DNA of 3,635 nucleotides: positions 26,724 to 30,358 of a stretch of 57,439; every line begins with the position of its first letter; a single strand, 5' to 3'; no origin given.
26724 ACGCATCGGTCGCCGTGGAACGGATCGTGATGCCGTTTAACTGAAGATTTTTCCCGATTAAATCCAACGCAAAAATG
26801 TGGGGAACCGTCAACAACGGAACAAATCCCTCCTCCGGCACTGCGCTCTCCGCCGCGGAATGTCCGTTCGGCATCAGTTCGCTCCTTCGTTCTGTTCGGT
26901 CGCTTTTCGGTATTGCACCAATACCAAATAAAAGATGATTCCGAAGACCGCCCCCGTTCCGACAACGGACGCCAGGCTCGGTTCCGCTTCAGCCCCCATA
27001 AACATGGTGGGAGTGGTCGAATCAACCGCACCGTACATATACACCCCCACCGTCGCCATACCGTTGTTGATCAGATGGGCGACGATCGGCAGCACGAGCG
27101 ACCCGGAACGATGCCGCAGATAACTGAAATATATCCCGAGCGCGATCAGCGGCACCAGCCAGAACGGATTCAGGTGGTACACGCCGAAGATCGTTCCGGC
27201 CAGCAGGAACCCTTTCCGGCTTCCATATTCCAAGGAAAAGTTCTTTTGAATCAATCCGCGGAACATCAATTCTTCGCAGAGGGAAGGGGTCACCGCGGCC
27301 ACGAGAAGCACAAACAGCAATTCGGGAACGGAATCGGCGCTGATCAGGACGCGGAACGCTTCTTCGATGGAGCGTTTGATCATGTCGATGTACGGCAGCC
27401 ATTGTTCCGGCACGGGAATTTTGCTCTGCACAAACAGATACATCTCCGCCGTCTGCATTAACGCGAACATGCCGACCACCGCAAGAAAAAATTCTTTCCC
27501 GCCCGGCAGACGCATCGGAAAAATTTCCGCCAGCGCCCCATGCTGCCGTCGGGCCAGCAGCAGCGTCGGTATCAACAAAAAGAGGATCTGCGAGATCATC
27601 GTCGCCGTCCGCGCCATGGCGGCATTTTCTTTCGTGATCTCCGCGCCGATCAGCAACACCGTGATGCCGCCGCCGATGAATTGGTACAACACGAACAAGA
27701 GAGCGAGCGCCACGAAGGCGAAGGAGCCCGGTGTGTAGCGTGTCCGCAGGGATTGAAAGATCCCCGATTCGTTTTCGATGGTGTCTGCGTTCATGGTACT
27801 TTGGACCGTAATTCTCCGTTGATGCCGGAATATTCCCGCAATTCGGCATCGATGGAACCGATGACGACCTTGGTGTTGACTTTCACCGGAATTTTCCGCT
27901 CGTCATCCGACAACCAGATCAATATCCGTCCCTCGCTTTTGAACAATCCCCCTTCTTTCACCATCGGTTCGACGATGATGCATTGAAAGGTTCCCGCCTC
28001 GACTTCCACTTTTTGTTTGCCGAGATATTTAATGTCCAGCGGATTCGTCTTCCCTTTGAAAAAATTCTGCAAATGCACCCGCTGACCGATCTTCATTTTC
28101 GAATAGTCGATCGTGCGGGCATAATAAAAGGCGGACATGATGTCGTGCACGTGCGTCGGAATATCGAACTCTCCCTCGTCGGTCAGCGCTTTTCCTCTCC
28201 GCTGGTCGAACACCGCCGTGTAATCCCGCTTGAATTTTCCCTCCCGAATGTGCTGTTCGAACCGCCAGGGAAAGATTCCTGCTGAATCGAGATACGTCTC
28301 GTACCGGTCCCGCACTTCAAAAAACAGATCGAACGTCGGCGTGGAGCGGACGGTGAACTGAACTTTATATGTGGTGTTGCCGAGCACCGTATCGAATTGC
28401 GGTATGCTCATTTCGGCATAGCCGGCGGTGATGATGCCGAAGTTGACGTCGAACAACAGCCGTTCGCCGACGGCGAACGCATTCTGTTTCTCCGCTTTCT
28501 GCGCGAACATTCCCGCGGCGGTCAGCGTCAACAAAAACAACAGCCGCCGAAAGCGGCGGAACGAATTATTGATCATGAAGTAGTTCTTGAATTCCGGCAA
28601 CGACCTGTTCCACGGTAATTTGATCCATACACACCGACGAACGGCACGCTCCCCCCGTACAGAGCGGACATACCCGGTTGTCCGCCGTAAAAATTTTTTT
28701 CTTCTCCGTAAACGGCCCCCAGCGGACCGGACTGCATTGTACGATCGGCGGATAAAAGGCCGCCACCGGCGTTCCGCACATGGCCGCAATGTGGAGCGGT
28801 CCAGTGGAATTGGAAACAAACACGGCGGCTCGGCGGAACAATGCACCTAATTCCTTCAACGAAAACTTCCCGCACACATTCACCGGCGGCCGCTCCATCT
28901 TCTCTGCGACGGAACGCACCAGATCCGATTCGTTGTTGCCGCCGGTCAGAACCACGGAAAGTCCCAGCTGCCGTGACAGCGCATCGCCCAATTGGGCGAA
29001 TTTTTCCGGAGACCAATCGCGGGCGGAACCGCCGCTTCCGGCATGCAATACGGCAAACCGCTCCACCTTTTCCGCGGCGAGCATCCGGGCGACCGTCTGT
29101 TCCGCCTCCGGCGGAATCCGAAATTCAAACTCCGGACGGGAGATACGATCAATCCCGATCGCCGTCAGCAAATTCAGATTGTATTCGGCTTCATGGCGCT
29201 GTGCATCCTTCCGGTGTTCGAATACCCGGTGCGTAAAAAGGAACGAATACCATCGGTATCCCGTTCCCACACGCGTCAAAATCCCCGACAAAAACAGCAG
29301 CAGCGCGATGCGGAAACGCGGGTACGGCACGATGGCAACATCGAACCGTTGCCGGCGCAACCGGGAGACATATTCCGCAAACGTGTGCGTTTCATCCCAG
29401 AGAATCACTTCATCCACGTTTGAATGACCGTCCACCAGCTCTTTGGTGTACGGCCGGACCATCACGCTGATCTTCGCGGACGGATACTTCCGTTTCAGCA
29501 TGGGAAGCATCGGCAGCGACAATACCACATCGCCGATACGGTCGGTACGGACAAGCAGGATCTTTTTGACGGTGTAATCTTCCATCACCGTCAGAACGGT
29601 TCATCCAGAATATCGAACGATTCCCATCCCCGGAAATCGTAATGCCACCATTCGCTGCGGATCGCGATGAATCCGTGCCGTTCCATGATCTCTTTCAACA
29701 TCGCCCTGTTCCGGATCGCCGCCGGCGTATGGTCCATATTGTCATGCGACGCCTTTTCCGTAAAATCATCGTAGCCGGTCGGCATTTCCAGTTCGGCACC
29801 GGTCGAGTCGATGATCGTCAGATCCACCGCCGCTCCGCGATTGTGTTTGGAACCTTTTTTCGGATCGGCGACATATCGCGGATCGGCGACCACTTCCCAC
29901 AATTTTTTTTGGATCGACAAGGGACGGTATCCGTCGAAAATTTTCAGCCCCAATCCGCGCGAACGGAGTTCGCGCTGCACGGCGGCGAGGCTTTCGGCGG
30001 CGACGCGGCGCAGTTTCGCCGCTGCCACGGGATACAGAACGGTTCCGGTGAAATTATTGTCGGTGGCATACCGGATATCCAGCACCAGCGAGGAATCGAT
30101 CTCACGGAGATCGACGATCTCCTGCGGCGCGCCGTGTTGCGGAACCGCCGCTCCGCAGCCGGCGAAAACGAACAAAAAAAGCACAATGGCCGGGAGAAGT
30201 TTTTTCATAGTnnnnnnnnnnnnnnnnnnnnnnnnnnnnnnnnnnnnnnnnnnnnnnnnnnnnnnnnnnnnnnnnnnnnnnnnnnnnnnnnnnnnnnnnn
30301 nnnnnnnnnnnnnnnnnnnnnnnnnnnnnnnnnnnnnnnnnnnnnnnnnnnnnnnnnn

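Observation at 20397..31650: Candidate archaeal-type ether-lipid gene set inside one bacterial envelope operon (DGGGPS + GGR + ferredoxin + CdsA)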

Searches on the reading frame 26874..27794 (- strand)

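Call 4: search_protein_families(library=pfam, proteins=[window:26874-27794:-], max_evalue=0.01)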
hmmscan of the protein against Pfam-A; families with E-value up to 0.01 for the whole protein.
window:26874-27794:- (306 aa): 1 family
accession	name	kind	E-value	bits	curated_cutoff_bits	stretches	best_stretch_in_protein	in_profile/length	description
PF02517.21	Rce1-like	-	6.4e-20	71.7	22.4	1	159-246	4-93/93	Type II CAAX prenyl endopeptidase Rce1-like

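Call 6: search_protein_families(library=ncbifam, proteins=[window:26874-27794:-], max_evalue=0.001)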
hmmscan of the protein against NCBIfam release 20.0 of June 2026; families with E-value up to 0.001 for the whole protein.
window:26874-27794:- (306 aa): 7 families
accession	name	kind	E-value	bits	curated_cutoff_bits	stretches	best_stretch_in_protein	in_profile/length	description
NF041647.1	ABC_perm_CPBP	equivalog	1.8e-34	119.5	435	1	19-249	414-632/636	ABC transporter permease subunit/CPBP intramembrane protease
NF050068.1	Rv0804_CPBP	equivalog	4.3e-08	33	200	1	172-250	105-192/197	Rv0804 family intramembrane glutamic endopeptidase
NF040589.1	CPBP_Synerg_MrtS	equivalog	1.3e-07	32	130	1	161-244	74-160/170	Synerg-CTERM system glutamic-type intramembrane protease MrtS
TIGR03008.1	pepcterm_CAAX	equivalog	3.4e-06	27.1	81.05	1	161-251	118-213/222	CAAX prenyl protease-related protein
NF033192.3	CPBP_JDVT_MrtJ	equivalog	4e-06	27.4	75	1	167-247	6-95/98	JDVT-CTERM system glutamic-type intramembrane protease MrtJ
NF046050.1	CPBP_fam_MroQ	equivalog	4e-05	23.1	270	1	153-249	123-222/243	intramembrane glutamic endopeptidase MroQ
NF040914.1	Mrt_core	domain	0.00012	22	100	1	168-251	9-105/108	myxosortase family intramembrane protease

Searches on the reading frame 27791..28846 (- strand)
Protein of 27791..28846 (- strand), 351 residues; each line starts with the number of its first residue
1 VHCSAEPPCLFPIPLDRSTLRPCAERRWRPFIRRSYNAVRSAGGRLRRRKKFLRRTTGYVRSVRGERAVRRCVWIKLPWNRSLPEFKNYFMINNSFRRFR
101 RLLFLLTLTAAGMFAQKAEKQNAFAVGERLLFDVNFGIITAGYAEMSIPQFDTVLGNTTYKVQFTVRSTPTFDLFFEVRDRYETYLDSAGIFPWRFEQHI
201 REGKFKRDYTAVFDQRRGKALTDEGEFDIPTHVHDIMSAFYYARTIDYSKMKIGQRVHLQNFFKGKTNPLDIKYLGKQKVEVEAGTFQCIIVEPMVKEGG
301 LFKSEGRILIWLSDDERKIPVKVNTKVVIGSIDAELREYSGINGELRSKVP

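Call 4: search_protein_families(library=pfam, proteins=[window:27791-28846:-], max_evalue=0.01)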
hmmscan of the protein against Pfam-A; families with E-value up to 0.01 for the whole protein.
window:27791-28846:- (351 aa): 1 family
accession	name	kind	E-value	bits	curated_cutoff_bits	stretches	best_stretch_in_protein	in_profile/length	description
PF11306.15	DUF3108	-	4.2e-46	157.8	26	1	132-337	2-209/209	Protein of unknown function (DUF3108)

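Call 6: search_protein_families(library=ncbifam, proteins=[window:27791-28846:-], max_evalue=0.001)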
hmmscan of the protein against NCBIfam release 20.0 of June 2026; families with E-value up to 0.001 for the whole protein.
window:27791-28846:- (351 aa): 0 families

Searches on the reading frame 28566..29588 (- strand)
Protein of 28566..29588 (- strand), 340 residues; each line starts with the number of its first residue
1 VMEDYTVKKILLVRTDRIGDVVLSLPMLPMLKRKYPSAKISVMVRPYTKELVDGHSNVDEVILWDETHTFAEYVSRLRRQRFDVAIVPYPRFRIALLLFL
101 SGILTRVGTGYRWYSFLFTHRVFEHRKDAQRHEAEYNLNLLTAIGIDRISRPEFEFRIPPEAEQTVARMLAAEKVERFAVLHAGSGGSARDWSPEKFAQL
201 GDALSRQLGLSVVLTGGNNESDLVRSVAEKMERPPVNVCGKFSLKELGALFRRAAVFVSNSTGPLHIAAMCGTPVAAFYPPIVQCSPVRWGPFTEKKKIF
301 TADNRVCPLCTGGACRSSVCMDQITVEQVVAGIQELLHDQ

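Call 4: search_protein_families(library=pfam, proteins=[window:28566-29588:-], max_evalue=0.01)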
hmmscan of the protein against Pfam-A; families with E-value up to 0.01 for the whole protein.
window:28566-29588:- (340 aa): 1 family
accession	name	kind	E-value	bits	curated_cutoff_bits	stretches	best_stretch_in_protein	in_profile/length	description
PF01075.23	Glyco_transf_9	-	1.5e-28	100.2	22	1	75-307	6-233/247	Glycosyltransferase family 9 (heptosyltransferase)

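Call 6: search_protein_families(library=ncbifam, proteins=[window:28566-29588:-], max_evalue=0.001)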
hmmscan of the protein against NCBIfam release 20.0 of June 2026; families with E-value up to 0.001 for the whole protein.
window:28566-29588:- (340 aa): 6 families
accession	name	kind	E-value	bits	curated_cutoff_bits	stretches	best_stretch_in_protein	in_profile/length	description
TIGR02195.1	heptsyl_trn_II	equivalog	1.2e-33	116.7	134.6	1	9-337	1-338/339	lipopolysaccharide heptosyltransferase II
TIGR02201.1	heptsyl_trn_III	equivalog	7.7e-32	110.7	170.2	1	9-337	1-343/344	putative lipopolysaccharide heptosyltransferase III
NF007742.0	PRK10422.1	equivalog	1.4e-29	103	467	1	5-339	3-345/352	lipopolysaccharide core heptosyltransferase RfaQ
TIGR02193.1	heptsyl_trn_I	equivalog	3.2e-20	72.6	185.3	1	9-337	1-320/320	lipopolysaccharide heptosyltransferase I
NF008162.0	PRK10916.1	equivalog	1.6e-15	57.1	569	1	9-299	2-304/348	ADP-heptose--LPS heptosyltransferase RfaF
NF008204.0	PRK10964.1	equivalog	2.4e-08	33.5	437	1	174-281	176-281/322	lipopolysaccharide heptosyltransferase RfaC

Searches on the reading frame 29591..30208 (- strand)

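Call 4: search_protein_families(library=pfam, proteins=[window:29591-30208:-], max_evalue=0.01)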
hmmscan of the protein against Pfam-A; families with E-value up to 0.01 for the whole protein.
window:29591-30208:- (205 aa): 2 families
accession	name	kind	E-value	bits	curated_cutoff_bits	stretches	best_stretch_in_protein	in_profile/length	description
PF01427.22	Peptidase_M15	-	2.5e-34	119.3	27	1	30-192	4-184/199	D-ala-D-ala dipeptidase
PF02557.22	VanY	-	2.2e-07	31.2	25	1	65-194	3-131/132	D-alanyl-D-alanine carboxypeptidase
